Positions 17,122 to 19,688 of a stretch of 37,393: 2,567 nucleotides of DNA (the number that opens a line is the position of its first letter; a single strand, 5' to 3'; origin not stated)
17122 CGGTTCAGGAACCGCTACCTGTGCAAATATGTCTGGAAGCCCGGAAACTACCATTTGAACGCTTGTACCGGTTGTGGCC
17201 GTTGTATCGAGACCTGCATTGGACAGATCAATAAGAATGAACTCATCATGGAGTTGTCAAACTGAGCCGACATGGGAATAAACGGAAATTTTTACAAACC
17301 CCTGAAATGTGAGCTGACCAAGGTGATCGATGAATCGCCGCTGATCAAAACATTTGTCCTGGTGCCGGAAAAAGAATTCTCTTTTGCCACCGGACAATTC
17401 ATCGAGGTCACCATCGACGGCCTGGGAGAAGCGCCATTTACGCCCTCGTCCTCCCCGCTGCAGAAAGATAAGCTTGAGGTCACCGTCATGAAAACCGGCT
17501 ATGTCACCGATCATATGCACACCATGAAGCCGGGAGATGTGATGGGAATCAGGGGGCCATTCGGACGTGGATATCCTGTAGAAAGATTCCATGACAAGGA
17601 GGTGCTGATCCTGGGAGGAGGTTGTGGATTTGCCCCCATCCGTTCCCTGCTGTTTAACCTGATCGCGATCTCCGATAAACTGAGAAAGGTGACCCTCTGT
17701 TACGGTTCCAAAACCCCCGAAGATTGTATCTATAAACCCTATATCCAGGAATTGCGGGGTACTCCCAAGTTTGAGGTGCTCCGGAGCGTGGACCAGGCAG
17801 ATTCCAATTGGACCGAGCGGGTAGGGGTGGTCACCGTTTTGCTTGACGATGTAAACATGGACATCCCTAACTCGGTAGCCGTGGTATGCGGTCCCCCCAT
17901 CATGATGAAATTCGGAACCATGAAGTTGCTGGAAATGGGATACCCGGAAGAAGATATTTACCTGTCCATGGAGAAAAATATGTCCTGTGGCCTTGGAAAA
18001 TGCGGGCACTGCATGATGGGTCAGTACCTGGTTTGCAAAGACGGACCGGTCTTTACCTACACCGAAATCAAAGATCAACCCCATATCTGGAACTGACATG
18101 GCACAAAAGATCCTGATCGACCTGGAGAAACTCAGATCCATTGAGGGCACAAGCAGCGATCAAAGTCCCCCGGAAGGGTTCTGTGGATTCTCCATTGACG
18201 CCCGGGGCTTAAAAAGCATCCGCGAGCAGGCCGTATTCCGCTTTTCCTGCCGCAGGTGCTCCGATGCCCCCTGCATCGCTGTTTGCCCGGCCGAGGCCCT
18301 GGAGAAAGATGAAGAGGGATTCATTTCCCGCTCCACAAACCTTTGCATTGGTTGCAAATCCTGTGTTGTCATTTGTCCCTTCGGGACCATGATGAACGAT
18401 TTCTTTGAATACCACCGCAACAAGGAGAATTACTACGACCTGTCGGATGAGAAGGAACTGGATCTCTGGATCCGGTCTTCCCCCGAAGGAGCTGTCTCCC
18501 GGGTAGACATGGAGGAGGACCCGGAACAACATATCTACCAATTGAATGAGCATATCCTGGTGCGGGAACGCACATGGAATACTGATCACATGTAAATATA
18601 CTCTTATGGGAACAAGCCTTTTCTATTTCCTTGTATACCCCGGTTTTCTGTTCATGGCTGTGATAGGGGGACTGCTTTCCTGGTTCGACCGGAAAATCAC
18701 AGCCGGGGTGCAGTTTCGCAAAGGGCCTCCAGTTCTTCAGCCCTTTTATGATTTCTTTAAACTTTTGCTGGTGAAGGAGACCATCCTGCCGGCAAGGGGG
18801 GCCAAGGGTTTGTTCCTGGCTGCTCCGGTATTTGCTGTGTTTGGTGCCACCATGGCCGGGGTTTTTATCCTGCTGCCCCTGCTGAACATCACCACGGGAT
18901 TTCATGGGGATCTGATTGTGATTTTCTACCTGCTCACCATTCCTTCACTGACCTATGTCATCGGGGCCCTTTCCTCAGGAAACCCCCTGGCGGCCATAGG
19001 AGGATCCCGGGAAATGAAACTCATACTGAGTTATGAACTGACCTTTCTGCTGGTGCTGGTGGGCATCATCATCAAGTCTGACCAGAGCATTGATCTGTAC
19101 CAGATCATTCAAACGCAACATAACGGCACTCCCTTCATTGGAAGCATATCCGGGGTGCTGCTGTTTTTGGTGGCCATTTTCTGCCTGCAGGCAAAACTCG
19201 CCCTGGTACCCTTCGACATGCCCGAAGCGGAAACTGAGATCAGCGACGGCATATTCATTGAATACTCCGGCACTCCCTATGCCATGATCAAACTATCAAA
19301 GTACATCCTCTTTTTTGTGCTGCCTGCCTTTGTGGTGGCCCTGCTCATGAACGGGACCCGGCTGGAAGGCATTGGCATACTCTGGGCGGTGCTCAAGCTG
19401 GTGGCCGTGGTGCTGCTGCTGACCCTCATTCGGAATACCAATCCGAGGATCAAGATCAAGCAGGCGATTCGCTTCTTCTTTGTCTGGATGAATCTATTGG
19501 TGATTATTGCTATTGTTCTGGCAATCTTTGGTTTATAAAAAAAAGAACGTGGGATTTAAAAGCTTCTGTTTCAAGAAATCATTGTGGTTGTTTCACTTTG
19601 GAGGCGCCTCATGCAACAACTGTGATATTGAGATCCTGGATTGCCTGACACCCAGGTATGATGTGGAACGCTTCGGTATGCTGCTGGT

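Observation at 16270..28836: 19-gene, three-module operon: HydBG/AsrAB-like oxidoreductase + group-4 [NiFe]-hydrogenase + full Mrp antiporter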

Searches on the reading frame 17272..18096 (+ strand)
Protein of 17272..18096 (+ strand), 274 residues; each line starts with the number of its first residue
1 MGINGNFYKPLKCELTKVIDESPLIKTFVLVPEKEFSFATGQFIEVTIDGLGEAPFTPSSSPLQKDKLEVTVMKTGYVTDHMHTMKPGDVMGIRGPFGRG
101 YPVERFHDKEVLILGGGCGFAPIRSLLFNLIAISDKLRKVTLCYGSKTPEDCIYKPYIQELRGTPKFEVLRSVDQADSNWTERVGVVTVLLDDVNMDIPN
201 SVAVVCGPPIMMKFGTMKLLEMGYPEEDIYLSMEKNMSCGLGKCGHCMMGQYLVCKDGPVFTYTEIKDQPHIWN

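Call 4: search_protein_families(library=pfam, proteins=[window:17272-18096:+], max_evalue=0.01)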
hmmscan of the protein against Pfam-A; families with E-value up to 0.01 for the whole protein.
window:17272-18096:+ (274 aa): 3 families
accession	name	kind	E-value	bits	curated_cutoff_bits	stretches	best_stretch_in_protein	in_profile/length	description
PF00175.26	NAD_binding_1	-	9.8e-15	55.6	22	1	114-214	2-106/109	Oxidoreductase NAD-binding domain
PF10418.14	DHODB_Fe-S_bind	-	9.4e-10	38.5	23.9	1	234-266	1-40/41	Iron-sulfur cluster binding domain of dihydroorotate dehydrogenase B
PF00970.30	FAD_binding_6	-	2e-07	31.7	21.1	1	13-99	2-96/99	Oxidoreductase FAD-binding domain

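Call 9: search_protein_families(library=ncbifam, proteins=[window:17272-18096:+], max_evalue=0.001)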
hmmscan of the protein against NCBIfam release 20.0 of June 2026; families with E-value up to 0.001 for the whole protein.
window:17272-18096:+ (274 aa): 26 families (the best 25 are shown)
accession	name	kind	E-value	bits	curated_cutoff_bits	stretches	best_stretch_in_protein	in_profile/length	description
NF006220.0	PRK08345.1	subfamily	5.9e-64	216.1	395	1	33-266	38-287/294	cytochrome-c3 hydrogenase subunit gamma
TIGR02911.1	sulfite_red_B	equivalog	6e-62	209.1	288.6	1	6-267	1-257/261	anaerobic sulfite reductase subunit AsrB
NF040830.1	sulfhyd_ShyC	equivalog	1e-52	179.1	600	1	33-265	34-280/288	NAD(P)-dependent hydrogenase/sulfhydrogenase 2 subunit gamma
NF040835.1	sulfhyd_HydG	equivalog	2.3e-49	168.2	650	1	34-271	46-289/292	NADPH-dependent hydrogenase/sulfhydrogenase 1 subunit gamma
NF000796.0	PRK00054.1-1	equivalog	1.6e-46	158.7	224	1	9-267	2-236/254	dihydroorotate dehydrogenase electron transfer subunit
NF000799.0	PRK00054.1-4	equivalog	2e-23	82.8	314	1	40-266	35-256/258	dihydroorotate dehydrogenase electron transfer subunit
NF000798.0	PRK00054.1-3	equivalog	1.5e-22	80.4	219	1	27-266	20-242/244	dihydroorotate dehydrogenase electron transfer subunit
NF005963.0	PRK08051.1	equivalog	5.3e-20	71.7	230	1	10-229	3-225/233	NAD(P)H-flavin reductase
NF040810.1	BenC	equivalog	2.5e-19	69.6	430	1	32-214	128-310/333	benzoate 1,2-dioxygenase electron transfer component BenC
NF004862.0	PRK06222.1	subfamily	4.7e-18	65.7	220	1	38-264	28-246/281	sulfide/dihydroorotate dehydrogenase-like FAD/NAD-binding protein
TIGR01941.1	nqrF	equivalog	5.2e-18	65.2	295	1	71-231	235-400/405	NADH:ubiquinone reductase (Na(+)-transporting) subunit F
NF000797.0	PRK00054.1-2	equivalog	1.2e-17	64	270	1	22-264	26-263/267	dihydroorotate dehydrogenase electron transfer subunit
NF009414.0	PRK12778.1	equivalog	3.4e-17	62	1103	1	37-263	27-245/752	bifunctional dihydroorotate dehydrogenase B NAD binding subunit/NADPH-dependent glutamate synthase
NF045803.1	MethMoxFADbindMmoC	equivalog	1.1e-16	60.6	500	1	34-231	136-337/343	aromatic/alkene monooxygenase hydroxylase FAD-binding subunit MmoC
NF058606.1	GlBtMonoRdsGbcB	equivalog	5e-14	52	500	1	15-224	18-237/362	glycine betaine monooxygenase reductase subunit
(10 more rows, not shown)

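Call 27: search_solved_structures(query=window:17272-18096:+, max_evalue=0.00001)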
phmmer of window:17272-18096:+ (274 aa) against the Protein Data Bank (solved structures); distinct sequences matched with E-value up to 0.00001: 33.
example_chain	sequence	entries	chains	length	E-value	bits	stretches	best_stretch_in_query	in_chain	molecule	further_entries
9nez_C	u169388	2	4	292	2.2e-49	171.6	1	34-271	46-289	Sulfhydrogenase 1 subunit gamma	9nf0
7qty_A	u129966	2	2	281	2e-18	70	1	75-231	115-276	Na(+)-translocating NADH-quinone reductase subunit F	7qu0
2r6h_A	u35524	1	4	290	9.3e-17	64.5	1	73-227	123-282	NADH:ubiquinone oxidoreductase, Na translocating, F subunit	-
7qu3_A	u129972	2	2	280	2.4e-16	63.2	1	75-231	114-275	Na(+)-translocating NADH-quinone reductase subunit F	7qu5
4ylf_A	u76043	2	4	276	5.7e-16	61.9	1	35-266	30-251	Dihydroorotate dehydrogenase B (NAD(+)), electron transfer subunit homolog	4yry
2eix_A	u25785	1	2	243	6.6e-15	58.4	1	3-228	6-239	NADH-cytochrome b5 reductase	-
5ksw_B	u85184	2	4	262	2e-14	56.9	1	82-262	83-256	Dihydroorotate dehydrogenase B (NAD(+)), electron transfer subunit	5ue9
8ad3_A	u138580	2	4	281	1.8e-13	53.7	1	75-231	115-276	Na(+)-translocating NADH-quinone reductase subunit F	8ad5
4u9u_A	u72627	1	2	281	1.9e-13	53.6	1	75-231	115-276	Na(+)-translocating NADH-quinone reductase subunit F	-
8ad4_A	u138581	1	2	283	1.9e-13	53.6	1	75-231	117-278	Na(+)-translocating NADH-quinone reductase subunit F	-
4uaj_A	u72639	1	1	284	2e-13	53.6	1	75-231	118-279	Na(+)-translocating NADH-quinone reductase subunit F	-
7xk3_F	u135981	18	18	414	3.7e-13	52.7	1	75-231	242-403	Na(+)-translocating NADH-quinone reductase subunit F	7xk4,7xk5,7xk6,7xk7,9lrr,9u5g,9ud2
8a1t_F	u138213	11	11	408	3.7e-13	52.7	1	75-231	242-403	Na(+)-translocating NADH-quinone reductase subunit F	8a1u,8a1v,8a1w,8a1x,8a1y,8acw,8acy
1ep3_B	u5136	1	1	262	1.1e-12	51.2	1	82-262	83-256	DIHYDROOROTATE DEHYDROGENASE B (PYRK SUBUNIT)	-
1ep1_B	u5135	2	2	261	1.1e-12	51.2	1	82-262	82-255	DIHYDROOROTATE DEHYDROGENASE B (PYRK SUBUNIT)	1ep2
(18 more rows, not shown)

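Call 48: search_solved_structures(query=window:17272-18096:+, max_evalue=1e-30, show_alignments=1)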
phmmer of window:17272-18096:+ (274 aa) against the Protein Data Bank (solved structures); distinct sequences matched with E-value up to 1e-30: 1.
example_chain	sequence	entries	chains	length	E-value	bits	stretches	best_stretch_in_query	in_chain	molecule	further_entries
9nez_C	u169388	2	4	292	2.2e-49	171.6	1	34-271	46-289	Sulfhydrogenase 1 subunit gamma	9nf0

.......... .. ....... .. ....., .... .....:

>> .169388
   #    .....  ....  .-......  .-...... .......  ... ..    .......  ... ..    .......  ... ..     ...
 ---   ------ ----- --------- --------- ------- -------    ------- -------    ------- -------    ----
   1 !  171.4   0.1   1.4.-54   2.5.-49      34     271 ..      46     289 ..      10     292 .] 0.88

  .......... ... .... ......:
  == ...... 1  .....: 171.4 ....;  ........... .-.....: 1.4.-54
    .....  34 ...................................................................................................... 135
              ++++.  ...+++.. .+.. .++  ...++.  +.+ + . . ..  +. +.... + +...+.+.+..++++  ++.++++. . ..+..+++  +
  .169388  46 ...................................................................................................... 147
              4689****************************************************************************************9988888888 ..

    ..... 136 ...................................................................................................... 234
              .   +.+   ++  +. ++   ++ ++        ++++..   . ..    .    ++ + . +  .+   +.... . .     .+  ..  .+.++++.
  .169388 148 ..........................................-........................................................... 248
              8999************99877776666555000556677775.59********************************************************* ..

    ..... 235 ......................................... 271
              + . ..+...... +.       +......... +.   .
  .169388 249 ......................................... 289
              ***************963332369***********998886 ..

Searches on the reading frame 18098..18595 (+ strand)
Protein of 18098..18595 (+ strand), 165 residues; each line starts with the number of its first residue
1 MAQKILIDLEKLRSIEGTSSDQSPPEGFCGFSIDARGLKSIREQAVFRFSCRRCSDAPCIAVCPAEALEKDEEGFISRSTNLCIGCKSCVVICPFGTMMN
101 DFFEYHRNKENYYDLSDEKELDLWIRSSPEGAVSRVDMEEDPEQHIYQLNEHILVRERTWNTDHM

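Call 4: search_protein_families(library=pfam, proteins=[window:18098-18595:+], max_evalue=0.01)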
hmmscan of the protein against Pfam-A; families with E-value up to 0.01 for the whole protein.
window:18098-18595:+ (165 aa): 13 families
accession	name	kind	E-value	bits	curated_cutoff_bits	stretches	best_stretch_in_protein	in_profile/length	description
PF13484.11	Fer4_16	-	7.4e-08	33.5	30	1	83-121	2-40/66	4Fe-4S double cluster binding domain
PF12838.12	Fer4_7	-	1.1e-07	32.6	27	2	51-96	2-51/52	4Fe-4S dicluster domain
PF13187.11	Fer4_9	-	1.1e-07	32.2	27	2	51-96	2-50/52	4Fe-4S dicluster domain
PF12837.12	Fer4_6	-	1.5e-07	31.4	25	1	76-96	2-22/24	4Fe-4S binding domain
PF13237.11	Fer4_10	-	2.9e-07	30.7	25.5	2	50-94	8-53/53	4Fe-4S dicluster domain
PF25160.1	LdpA_Fe-S-bd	-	4.4e-07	30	27.6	1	56-98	6-43/49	LdpA Fe-S cluster-binding domain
PF13247.11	Fer4_11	-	5.2e-07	30.2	26.2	1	49-100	8-61/100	4Fe-4S dicluster domain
PF00037.32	Fer4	-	1.1e-05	25.5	21.1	1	80-96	5-21/24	4Fe-4S binding domain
PF14697.11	Fer4_21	-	2.1e-05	25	35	1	51-95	8-53/59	4Fe-4S dicluster domain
PF12797.12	Fer4_2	-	6.5e-05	23.1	24.5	1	80-95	7-22/22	4Fe-4S binding domain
PF12800.12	Fer4_4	-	0.00024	21.6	24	1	81-96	2-17/17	4Fe-4S binding domain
PF13183.11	Fer4_8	-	0.0029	18.5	27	1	81-112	3-35/68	4Fe-4S dicluster domain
PF12798.12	Fer4_3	-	0.006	17.8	27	0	83-96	1-14/15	4Fe-4S binding domain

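Call 9: search_protein_families(library=ncbifam, proteins=[window:18098-18595:+], max_evalue=0.001)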
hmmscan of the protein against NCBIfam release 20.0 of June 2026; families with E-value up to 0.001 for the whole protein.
window:18098-18595:+ (165 aa): 44 families (the best 25 are shown)
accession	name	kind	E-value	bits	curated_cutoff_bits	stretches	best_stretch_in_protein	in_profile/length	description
NF007658.0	PRK10330.1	equivalog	1.3e-15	57.4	260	1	50-99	57-105/181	electron transport protein HydN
NF009408.0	PRK12769.1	equivalog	2.5e-15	55.6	1003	1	48-100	53-104/659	formate-dependent uric acid utilization protein AegA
TIGR02951.1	DMSO_dmsB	equivalog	1.2e-14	54.7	214.1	1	47-107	60-121/161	DMSO/selenate family reductase complex B subunit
NF038355.1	FDH3_beta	equivalog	1.7e-14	54.3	240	1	48-97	51-100/180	formate dehydrogenase FDH3 subunit beta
NF041715.1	arsenate_red_ArrB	equivalog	2.3e-14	53.5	450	1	51-143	57-143/233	arsenate respiratory reductase iron-sulfur subunit ArrB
NF045797.1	DsrO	equivalog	3.3e-14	52.9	200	1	43-110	95-162/235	sulfate reduction electron transfer complex DsrMKJOP subunit DsrO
TIGR03149.1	cyt_nit_nrfC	equivalog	1.2e-13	50.9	377.6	1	43-147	86-192/225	cytochrome c nitrite reductase Fe-S protein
NF008134.0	PRK10882.1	equivalog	2.7e-13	49.7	263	1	45-102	107-165/329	hydrogenase 2 operon protein HybA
NF045766.1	PhenlGlyoxDHPadI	equivalog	2.2e-11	43.2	700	1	50-106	54-111/443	NADH-dependent phenylglyoxylate dehydrogenase subunit beta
NF009451.0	PRK12809.1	equivalog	2.2e-11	42.8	1154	1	42-98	47-102/639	formate-dependent uric acid utilization protein YgfT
NF041782.1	mnquin_red_QrcC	equivalog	1.3e-10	41.3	400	1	48-107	62-125/239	menaquinone reductase iron-sulfur cluster-binding subunit QrcC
NF045715.1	sulf_resp_HmcB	equivalog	1.1e-09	37.9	420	1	43-99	98-155/307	sulfate respiration complex iron-sulfur protein HmcB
NF011569.0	PRK14993.1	equivalog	3.3e-09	36.5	416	1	33-97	83-146/244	tetrathionate reductase subunit TtrB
NF007382.0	PRK09898.1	equivalog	5.5e-08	32.6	213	1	50-96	122-169/208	ferredoxin-like protein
TIGR01582.1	FDH-beta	equivalog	1.4e-07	30.9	334.7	1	48-97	90-140/283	formate dehydrogenase subunit beta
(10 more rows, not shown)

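Call 49: search_solved_structures(query=window:18098-18595:+, max_evalue=0.001, show_alignments=2)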
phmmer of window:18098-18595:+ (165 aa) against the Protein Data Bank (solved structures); distinct sequences matched with E-value up to 0.001: 28.
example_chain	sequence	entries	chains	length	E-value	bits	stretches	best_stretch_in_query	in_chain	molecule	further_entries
9mqx_E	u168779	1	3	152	1.4e-13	54.1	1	42-99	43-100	Fe-S-cluster-containing hydrogenase subunit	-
6cz7_B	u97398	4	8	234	1.3e-12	50.9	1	50-108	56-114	4Fe-4S ferredoxin, iron-sulfur binding domain protein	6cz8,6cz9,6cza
7qv7_B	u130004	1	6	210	1.3e-12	50.9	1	43-112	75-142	Hydrogen dependent carbon dioxide reductase subunit HycB4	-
7qv7_A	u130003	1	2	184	2.7e-11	46.6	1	43-98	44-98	Hydrogen dependent carbon dioxide reductase subunit HycB3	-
9vap_B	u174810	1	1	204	1.1e-10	44.6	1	45-97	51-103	4Fe-4S dicluster domain-containing protein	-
7z0s_B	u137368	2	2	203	7.1e-09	38.8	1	49-98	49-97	Formate hydrogenlyase subunit 2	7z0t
6btm_B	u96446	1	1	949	8.8e-09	38.4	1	43-118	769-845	Alternative Complex III subunit B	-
8k9e_B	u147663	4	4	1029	1.2e-08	38.1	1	49-127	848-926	Fe-S-cluster-containing hydrogenase components 1-like protein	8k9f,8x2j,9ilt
7koe_D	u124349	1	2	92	3.2e-08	36.6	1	50-99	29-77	Ferredoxin-like protein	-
6lod_B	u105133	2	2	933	3.2e-07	33.4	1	50-107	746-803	Fe-S-cluster-containing hydrogenase components 1-like protein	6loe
4ydd_B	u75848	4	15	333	3.3e-07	33.3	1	50-97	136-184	DMSO reductase family type II enzyme, iron-sulfur subunit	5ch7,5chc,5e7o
8c0z_C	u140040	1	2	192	3.6e-07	33.2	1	47-98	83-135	Iron-sulfur cluster-binding protein potential subunit of aldehyde oxidoreductase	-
6f0k_B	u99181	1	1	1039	5.4e-06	29.4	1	49-107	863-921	Fe-S-cluster-containing hydrogenase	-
8rvv_A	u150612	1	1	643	6.2e-06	29.2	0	72-104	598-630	H(2):CoB-CoM heterodisulfide,ferredoxin reductase subunit A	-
2ivf_B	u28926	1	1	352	6.6e-06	29.1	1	50-98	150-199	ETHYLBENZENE DEHYDROGENASE BETA-SUBUNIT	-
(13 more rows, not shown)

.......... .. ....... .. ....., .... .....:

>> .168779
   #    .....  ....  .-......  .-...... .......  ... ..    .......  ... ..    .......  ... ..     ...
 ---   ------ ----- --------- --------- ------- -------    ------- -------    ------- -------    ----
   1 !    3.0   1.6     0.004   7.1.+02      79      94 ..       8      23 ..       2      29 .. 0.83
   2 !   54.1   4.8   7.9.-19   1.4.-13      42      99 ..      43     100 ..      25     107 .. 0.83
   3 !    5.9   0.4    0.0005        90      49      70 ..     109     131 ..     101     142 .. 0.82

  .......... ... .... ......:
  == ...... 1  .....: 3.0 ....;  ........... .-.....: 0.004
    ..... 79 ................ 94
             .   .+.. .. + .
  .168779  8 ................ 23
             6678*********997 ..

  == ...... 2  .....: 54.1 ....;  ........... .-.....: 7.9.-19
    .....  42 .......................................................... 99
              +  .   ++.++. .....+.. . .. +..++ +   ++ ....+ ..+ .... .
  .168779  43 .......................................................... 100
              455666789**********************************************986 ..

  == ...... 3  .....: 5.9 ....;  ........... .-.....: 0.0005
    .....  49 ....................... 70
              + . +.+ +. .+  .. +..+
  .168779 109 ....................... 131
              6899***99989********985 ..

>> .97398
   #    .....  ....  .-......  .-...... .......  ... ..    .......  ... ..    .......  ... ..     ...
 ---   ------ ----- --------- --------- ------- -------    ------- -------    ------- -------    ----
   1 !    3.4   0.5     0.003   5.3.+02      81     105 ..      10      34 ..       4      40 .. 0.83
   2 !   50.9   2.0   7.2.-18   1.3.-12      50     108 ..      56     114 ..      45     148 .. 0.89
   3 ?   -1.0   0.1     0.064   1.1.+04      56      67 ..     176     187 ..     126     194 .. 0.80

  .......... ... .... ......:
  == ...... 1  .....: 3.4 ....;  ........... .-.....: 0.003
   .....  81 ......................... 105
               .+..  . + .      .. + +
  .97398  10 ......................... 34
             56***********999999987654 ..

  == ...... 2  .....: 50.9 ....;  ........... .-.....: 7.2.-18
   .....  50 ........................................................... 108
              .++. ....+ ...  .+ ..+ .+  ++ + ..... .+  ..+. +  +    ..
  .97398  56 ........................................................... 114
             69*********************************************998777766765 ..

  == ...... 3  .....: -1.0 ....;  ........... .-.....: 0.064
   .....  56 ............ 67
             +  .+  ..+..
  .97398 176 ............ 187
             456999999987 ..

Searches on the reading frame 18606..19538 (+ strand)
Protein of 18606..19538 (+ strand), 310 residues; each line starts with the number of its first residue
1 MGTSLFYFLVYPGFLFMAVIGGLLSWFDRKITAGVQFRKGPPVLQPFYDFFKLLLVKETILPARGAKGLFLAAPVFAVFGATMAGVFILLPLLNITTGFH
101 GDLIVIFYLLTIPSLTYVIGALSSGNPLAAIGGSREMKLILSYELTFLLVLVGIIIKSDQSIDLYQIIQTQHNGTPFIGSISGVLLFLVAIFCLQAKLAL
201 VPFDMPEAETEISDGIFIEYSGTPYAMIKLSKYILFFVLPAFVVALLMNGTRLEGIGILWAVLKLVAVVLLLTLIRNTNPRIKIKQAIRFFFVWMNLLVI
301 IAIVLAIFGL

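Call 4: search_protein_families(library=pfam, proteins=[window:18606-19538:+], max_evalue=0.01)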
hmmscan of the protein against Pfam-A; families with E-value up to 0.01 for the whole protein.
window:18606-19538:+ (310 aa): 1 family
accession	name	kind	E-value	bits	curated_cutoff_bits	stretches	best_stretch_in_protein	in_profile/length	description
PF00146.26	NADHdh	-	1.1e-61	209.2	27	1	16-306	9-297/298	NADH dehydrogenase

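Call 9: search_protein_families(library=ncbifam, proteins=[window:18606-19538:+], max_evalue=0.001)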
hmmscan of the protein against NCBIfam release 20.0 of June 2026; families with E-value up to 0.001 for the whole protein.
window:18606-19538:+ (310 aa): 7 families
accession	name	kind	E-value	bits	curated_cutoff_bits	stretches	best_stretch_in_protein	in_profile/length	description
NF004741.0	PRK06076.1-2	equivalog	2.2e-44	152.1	305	1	3-308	19-331/337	NADH-quinone oxidoreductase subunit NuoH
NF004745.0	PRK06076.1-6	equivalog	5.7e-32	111.3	450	1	23-305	32-329/341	NADH-quinone oxidoreductase subunit NuoH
NF004740.0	PRK06076.1-1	equivalog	9.4e-29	100.9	399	1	15-303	23-313/325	NADH-quinone oxidoreductase subunit NuoH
NF004743.0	PRK06076.1-4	equivalog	2e-24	86.3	494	1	15-301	25-330/433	NADH-quinone oxidoreductase subunit NuoH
NF004742.0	PRK06076.1-3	equivalog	8.4e-23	81.1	531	1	26-307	44-346/356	NADH-quinone oxidoreductase subunit NuoH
NF040610.1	F420_dehyd_FpoH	exception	9.4e-23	81.1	475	1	19-306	25-332/339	F420H2 dehydrogenase subunit FpoH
NF004744.0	PRK06076.1-5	equivalog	3e-22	79.3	542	1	15-250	38-278/372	NADH-quinone oxidoreductase subunit NuoH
